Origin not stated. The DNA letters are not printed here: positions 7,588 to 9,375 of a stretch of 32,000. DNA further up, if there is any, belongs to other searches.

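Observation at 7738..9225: Single polypeptide fusing a radical SAM/SPASM domain to an ApeI/FabA-like hotdog dehydratase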

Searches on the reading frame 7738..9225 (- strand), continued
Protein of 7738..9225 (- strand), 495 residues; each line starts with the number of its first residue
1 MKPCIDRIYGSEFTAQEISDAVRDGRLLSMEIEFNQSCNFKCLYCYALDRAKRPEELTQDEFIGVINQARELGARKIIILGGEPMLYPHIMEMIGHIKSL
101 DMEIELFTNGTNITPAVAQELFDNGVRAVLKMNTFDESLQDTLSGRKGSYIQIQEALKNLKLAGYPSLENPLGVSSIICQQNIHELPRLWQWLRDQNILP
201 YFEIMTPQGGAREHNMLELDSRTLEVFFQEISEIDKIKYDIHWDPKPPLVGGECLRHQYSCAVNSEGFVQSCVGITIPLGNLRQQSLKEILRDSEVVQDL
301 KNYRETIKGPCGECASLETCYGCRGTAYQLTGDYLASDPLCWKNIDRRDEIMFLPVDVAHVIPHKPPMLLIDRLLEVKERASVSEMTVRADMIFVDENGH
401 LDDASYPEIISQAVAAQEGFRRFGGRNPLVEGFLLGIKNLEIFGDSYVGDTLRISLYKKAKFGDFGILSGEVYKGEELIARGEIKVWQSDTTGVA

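Call 17: find_related_loci(query=A1, collection=genome_contigs, flank=10000)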
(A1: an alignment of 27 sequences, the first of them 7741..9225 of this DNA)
Query A1 (495 aa) in genome_contigs; peptide patterns used: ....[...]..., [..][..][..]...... (x = any residue, [..] = any of these).
134 stretches matched a pattern; 100 encode a relative of the query (tblastn E <= 1e-3); the best 80 are kept; 80 distinct loci.
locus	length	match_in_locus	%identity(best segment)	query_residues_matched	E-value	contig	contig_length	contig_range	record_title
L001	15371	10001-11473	90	1-491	0e+0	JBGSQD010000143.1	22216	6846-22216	MAG: Geobacterales bacterium isolate JTS-AC321 k141_229678, whole genome shotgun sequence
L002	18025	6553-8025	85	1-491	0e+0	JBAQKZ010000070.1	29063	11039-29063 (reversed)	MAG: Geobacteraceae bacterium isolate MFD12071_ilm_asm_bin1 k127_7954, whole genome shotgun sequence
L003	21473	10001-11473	79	1-491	0e+0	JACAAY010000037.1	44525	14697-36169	MAG: Desulfuromonadales bacterium isolate Cfx2-04 MAG4_37, whole genome shotgun sequence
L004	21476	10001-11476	77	1-492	0e+0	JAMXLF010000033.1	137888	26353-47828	MAG: Geobacteraceae bacterium isolate Bin.003_Forest k127_2225083, whole genome shotgun sequence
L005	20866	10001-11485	75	1-495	0e+0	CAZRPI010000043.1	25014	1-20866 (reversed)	MAG TPA_asm: uncultured Pelobacter sp. isolate binchicken_co20_398 genome assembly, contig: NODE_4081_length_25014_cov_1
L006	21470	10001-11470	74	1-490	0e+0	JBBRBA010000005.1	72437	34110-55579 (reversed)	MAG: Geobacterales bacterium isolate Co_metawrap_2320 Cmw_2320_k141_27913570_length_72437_cov_9.9995, whole genome shotg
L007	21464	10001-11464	74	1-488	0e+0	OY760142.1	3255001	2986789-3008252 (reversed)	MAG: Nitrospirota bacterium isolate 41fe4016-ed88-40a2-aca4-2b8d86c50af7 genome assembly, chromosome: 1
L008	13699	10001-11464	74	1-488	0e+0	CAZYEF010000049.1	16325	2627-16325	MAG TPA_asm: uncultured Nitrospiraceae bacterium isolate binchicken_co20_223 genome assembly, contig: NODE_6760_length_1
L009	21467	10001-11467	75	1-489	0e+0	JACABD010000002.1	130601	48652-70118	MAG: Geobacteraceae bacterium isolate Cfx3-08 MAG08_2, whole genome shotgun sequence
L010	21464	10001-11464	74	1-488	0e+0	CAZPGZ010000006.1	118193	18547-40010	MAG TPA_asm: uncultured Nitrospiraceae bacterium isolate binchicken_co20_233 genome assembly, contig: NODE_416_length_11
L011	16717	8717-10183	74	1-489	0e+0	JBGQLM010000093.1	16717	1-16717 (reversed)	MAG: Geobacteraceae bacterium isolate OBJ2_061818_050_38 k141_388556_length_16717_cov_10.0000, whole genome shotgun sequ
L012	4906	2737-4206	74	1-490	0e+0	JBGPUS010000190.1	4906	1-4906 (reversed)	MAG: Nitrospirota bacterium isolate OBJ1_062018_110_38 k141_1358711_length_4906_cov_15.4642, whole genome shotgun sequen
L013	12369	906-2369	73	1-488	0e+0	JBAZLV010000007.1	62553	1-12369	MAG: Nitrospirota bacterium isolate SO_2017_LW4_23 scaffold_121_c2_LW137-91_2017, whole genome shotgun sequence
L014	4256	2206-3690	72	1-495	0e+0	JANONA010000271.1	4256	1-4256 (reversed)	MAG: Nitrospirota bacterium isolate VAR_43_metabat_96 VAR_43_k141_5317529, whole genome shotgun sequence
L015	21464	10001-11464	73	1-488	0e+0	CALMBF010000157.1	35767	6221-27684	MAG TPA_asm: uncultured Geobacter sp. isolate SRR5215464_bin.112_CONCOCT_v1.1_MAG genome assembly, contig: ERZ781360.208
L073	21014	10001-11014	55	7-344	8e-127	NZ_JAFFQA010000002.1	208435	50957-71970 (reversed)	Desulfobulbus rhabdoformis strain DSM 8777 NODE_2_length_208435_cov_31.6799, whole genome shotgun sequence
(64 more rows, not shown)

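Call 22: predict_structure(alignment_id=A1)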
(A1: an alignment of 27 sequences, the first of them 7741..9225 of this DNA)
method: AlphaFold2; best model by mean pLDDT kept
length: 495 residues; sequences in the alignment: 27
mean_pLDDT: 64.9   pTM: 0.56
mean pLDDT of the five models: 64.9, 61.6, 61.3, 61.2, 60.7
residues with pLDDT >= 90: 83; 70-90: 165; 50-70: 89; < 50: 158
segments of 3 or more residues with pLDDT < 50: 1-10, 36-52, 206-216, 246-264, 269-275, 302-369, 421-432, 461-465, 489-495
pLDDT, mean of each block of 10 residues (from residue 1): 34 62 68 51 29 62 87 85 77 92 89 94 94 86 75 95 93 82 88 91 50 47 76 88 56 31 49 52 74 57 39 36 31 27 29 27 35 77 85 76 74 68 39 54 89 83 58 93 61 35
secondary structure, 60 per line:
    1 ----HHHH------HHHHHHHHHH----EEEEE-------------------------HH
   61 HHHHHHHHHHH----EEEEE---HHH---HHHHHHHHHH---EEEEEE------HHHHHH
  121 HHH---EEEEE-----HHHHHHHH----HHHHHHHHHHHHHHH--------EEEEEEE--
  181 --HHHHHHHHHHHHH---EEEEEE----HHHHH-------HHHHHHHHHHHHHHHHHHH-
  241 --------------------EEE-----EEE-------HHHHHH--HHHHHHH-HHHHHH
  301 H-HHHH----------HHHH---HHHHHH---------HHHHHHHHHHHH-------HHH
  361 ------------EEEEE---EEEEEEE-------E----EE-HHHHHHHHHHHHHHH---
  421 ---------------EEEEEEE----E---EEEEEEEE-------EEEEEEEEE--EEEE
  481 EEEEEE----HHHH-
elements in order: H5-8 H15-24 E29-33 H59-71 E76-80 H90-99 E103-108 H115-123 E127-131 H137-144 H149-163 E172-178 H183-195 E199-204 H209-213 H221-239 E261-263 E269-271 H279-284 H287-293 H295-301 H303-306 H317-320 H324-329 H339-350 E373-377 E381-387 H403-417 E436-442 E451-458 E466-474 E477-486 H491-494

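Call 28: fold_search(model_id=the predicted structure, library=pdb)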
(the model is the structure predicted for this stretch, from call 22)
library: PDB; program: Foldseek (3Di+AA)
matches with E <= 10: 1560; with E <= 0.001: 349
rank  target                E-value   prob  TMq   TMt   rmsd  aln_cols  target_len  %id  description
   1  6efn                  3.8e-10  1.00  0.36  0.46  10.9       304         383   19  Structure of a RiPP maturase, SkfB (released 2018-10-24)
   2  2fb2_B                1.1e-09  1.00  0.35  0.51   9.0       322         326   20  Structure of the MoaA Arg17/266/268/Ala triple mutant (released 2006-05-09)
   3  7vob                  2.0e-09  1.00  0.33  0.48   5.9       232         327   18  The crystal structure of a Radical SAM Enzyme BlsE involved in the Biosynthesis of Blasticidin S (released 2022-05-04)
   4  5v1s_A                6.5e-09  1.00  0.41  0.47   8.9       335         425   17  Crystal structure of Streptococcus suis SuiB bound to S-adenosylmethionine (released 2017-08-30)
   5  1tv7_B                9.3e-09  1.00  0.35  0.51   9.2       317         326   21  Structure of the S-adenosylmethionine dependent Enzyme MoaA (released 2004-08-31)
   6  2fb2_A                1.3e-08  1.00  0.35  0.50   9.3       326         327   20  Structure of the MoaA Arg17/266/268/Ala triple mutant (released 2006-05-09)
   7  5v1t_A                1.8e-08  1.00  0.42  0.46   8.5       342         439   16  Crystal structure of Streptococcus suis SuiB bound to precursor peptide SuiA (released 2017-08-30)
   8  1tv7_A                2.6e-08  1.00  0.35  0.50   9.2       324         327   19  Structure of the S-adenosylmethionine dependent Enzyme MoaA (released 2004-08-31)
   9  5vsl_A                3.2e-08  1.00  0.34  0.60   4.6       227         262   17  Crystal structure of viperin with bound [4Fe-4S] cluster and S-adenosylhomocysteine (SAH) (released 2017-06-14)
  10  6qsr_B                3.5e-08  1.00  0.23  0.70   7.4       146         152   23  The Dehydratase Heterocomplex ApeI:P from Xenorhabdus doucetiae (released 2019-04-03)
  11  6c8v                  8.5e-08  1.00  0.37  0.56   8.1       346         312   18  X-ray structure of PqqE from Methylobacterium extorquens (released 2018-02-14)
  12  5v1q_A                9.6e-08  1.00  0.36  0.41   5.1       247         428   17  Crystal structure of Streptococcus suis SuiB (released 2017-08-30)
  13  3d6x_A                1.0e-07  1.00  0.21  0.70   6.6       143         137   19  Crystal structure of Campylobacter jejuni FabZ (released 2009-05-05)
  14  3d6x_D                1.0e-07  1.00  0.21  0.69   7.1       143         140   20  Crystal structure of Campylobacter jejuni FabZ (released 2009-05-05)
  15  9dgw_C                1.0e-07  1.00  0.34  0.58   4.5       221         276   18  X-ray crystal structure of the Viperin-like enzyme from T. virens with bound CTP and SAM (released 2025-02-12)
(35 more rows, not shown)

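Call 37: search_protein_families(library=pfam, proteins=[L073:1300-2664:+, L073:2661-4370:+, L073:4354-5070:+, L073:5067-5957:+, L073:6443-7687:+, L073:7690-8508:+, L073:11098-12399:+, L073:12400-13545:+, L073:13957-15234:-, L073:15231-16019:-], max_evalue=0.001)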
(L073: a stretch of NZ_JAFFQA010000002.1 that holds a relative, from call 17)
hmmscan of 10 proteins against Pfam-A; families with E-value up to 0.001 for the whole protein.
L073:1300-2664:+ (454 aa): 2 families
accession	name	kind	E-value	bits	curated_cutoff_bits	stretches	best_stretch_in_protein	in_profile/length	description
PF00501.34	AMP-binding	-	1.4e-27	97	29.9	1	39-317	34-355/384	AMP-binding enzyme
PF13193.12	AMP-binding_C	-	5.3e-09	37.3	24.5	1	369-442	1-76/76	AMP-binding enzyme C-terminal domain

L073:2661-4370:+ (569 aa): 3 families
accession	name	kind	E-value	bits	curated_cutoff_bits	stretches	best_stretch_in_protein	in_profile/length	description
PF02645.21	DegV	-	1.1e-41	143.5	27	1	292-566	3-278/280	Uncharacterised protein, DegV family COG1307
PF02734.22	Dak2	-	8e-13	49.1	27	1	29-174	1-172/174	DAK2 domain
PF21645.3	FakA-like_M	-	7.5e-10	38.9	24.9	1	209-272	3-70/80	Fatty acid kinase subunit A-like, middle domain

L073:4354-5070:+ (238 aa): 3 families
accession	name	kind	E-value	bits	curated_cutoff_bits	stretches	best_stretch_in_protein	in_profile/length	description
PF00535.33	Glycos_transf_2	-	3.8e-24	85.9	23.3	1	11-131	2-127/168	Glycosyl transferase family 2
PF13704.12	Glyco_tranf_2_4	-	2.5e-08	34.7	27.5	1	17-92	2-81/98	Glycosyl transferase family 2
PF12804.13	NTP_transf_3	-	2.6e-07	31.4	27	1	17-124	22-128/160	MobA-like NTP transferase domain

L073:5067-5957:+ (296 aa): 1 family
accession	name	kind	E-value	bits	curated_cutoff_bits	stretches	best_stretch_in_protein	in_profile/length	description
PF03279.18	Lip_A_acyltrans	-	1.4e-12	47.9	22.3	1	71-289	89-293/295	Bacterial lipid A biosynthesis acyltransferase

L073:6443-7687:+ (414 aa): 2 families
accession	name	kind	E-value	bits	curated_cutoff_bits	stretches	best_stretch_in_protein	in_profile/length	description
PF00109.32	ketoacyl-synt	-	5.2e-31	108.6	20.8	1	3-250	2-252/252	Beta-ketoacyl synthase, N-terminal domain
PF02801.28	Ketoacyl-synt_C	-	1.4e-26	93.3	20.8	1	259-368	2-119/119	Beta-ketoacyl synthase, C-terminal domain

L073:7690-8508:+ (272 aa): 1 family
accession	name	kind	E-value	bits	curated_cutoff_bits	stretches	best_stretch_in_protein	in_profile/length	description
PF01553.26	Acyltransferase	-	6.7e-19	68.5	23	1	78-192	10-127/132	Acyltransferase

L073:11098-12399:+ (433 aa): 2 families
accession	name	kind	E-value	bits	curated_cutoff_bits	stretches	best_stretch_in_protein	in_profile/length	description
PF02310.24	B12-binding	-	4.8e-14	52.7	32.1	1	31-133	12-120/121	B12 binding domain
PF04055.27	Radical_SAM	-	2.2e-12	47.9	29.5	1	206-360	5-163/166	Radical SAM superfamily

L073:12400-13545:+ (381 aa): 1 family
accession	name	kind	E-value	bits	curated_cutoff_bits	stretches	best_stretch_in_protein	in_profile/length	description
PF08541.16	ACP_syn_III_C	-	2.4e-12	47.3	26.6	1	286-362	2-73/90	3-Oxoacyl-[acyl-carrier-protein (ACP)] synthase III C terminal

L073:13957-15234:- (425 aa): 3 families
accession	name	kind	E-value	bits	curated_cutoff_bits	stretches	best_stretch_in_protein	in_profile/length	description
PF12698.13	ABC2_membrane_3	-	2.7e-30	106.1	31.6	1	24-421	4-347/347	ABC-2 family transporter protein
PF01061.29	ABC2_membrane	-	1.1e-16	61.4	26.9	1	223-391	51-209/211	ABC-2 type transporter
PF12679.13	ABC2_membrane_2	-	1.2e-11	44.9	27.2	1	10-419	4-274/283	ABC-2 family transporter protein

L073:15231-16019:- (262 aa): 2 families
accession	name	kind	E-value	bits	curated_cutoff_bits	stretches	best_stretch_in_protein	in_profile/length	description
PF00005.33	ABC_tran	-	2e-29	103.4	25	1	36-179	1-136/137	ABC transporter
PF13304.12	AAA_21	-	1.4e-12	48.8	27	2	124-209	199-298/304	AAA domain, putative AbiEii toxin, Type IV TA system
